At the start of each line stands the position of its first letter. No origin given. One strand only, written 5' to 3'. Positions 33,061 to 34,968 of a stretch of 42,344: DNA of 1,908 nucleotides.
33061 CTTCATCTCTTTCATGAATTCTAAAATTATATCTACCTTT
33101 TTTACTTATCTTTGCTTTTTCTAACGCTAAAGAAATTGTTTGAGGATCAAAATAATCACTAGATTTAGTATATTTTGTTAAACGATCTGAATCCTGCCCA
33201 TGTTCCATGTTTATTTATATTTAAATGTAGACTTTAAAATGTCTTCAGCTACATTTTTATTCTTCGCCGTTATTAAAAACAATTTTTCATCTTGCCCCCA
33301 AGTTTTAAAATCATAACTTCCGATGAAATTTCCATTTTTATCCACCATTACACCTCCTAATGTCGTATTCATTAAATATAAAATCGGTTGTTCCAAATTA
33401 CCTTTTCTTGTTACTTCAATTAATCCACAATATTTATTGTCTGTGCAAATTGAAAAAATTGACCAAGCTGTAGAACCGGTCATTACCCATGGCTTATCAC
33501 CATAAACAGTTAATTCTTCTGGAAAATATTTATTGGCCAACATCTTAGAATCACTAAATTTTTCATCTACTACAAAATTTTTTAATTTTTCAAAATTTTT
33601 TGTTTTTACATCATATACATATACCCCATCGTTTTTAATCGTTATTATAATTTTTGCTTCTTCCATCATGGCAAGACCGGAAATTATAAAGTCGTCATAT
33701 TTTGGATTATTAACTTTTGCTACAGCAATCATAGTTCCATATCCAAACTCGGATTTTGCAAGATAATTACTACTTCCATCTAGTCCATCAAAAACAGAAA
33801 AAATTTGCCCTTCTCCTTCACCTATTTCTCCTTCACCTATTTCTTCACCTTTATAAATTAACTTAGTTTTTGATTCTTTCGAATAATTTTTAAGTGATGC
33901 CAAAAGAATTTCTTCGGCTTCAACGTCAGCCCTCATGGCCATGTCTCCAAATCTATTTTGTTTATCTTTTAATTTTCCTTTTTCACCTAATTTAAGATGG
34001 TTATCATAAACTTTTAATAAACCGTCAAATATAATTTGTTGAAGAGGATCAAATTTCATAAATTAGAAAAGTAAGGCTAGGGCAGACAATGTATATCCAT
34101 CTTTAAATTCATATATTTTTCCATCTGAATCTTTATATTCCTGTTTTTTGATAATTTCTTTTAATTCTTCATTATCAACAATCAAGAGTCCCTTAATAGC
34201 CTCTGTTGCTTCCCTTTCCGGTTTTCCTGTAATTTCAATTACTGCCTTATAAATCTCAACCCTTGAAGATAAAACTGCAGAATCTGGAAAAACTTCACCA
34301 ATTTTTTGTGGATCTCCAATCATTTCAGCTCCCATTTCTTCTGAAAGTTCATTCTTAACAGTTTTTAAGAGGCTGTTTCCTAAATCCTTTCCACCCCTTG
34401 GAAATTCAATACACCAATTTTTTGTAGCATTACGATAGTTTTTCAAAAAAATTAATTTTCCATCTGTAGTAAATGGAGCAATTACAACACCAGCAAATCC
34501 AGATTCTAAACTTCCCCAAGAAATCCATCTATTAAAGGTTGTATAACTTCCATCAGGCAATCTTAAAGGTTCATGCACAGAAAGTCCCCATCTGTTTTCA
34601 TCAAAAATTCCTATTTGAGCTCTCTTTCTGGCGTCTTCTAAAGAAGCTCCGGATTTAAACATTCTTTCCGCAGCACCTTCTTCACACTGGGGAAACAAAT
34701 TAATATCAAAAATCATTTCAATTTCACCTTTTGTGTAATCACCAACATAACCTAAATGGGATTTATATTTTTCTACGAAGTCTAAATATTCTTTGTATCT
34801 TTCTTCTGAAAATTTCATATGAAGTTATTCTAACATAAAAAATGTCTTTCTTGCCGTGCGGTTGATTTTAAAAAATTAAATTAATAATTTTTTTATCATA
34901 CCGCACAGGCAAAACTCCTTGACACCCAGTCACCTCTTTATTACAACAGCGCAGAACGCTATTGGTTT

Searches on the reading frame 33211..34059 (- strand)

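Call 7: search_protein_families(library=pfam, proteins=[window:33211-34059:-], max_evalue=0.01)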
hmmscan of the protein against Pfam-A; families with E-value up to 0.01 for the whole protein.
window:33211-34059:- (282 aa): 2 families
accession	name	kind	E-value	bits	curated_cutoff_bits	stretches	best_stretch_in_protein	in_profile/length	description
PF00459.30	Inositol_P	-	6e-05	23.1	27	1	20-162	26-157/271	Inositol monophosphatase family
PF00316.25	FBPase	-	0.00023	21.3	34.8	1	33-133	53-154/191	Fructose-1-6-bisphosphatase, N-terminal domain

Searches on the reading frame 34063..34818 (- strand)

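Call 7: search_protein_families(library=pfam, proteins=[window:34063-34818:-], max_evalue=0.01)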
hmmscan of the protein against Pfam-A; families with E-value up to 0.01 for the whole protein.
window:34063-34818:- (251 aa): 1 family
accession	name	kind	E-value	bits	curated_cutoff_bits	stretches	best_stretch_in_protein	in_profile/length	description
PF00293.34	NUDIX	-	0.0025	18.2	21.1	1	110-219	5-118/134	NUDIX domain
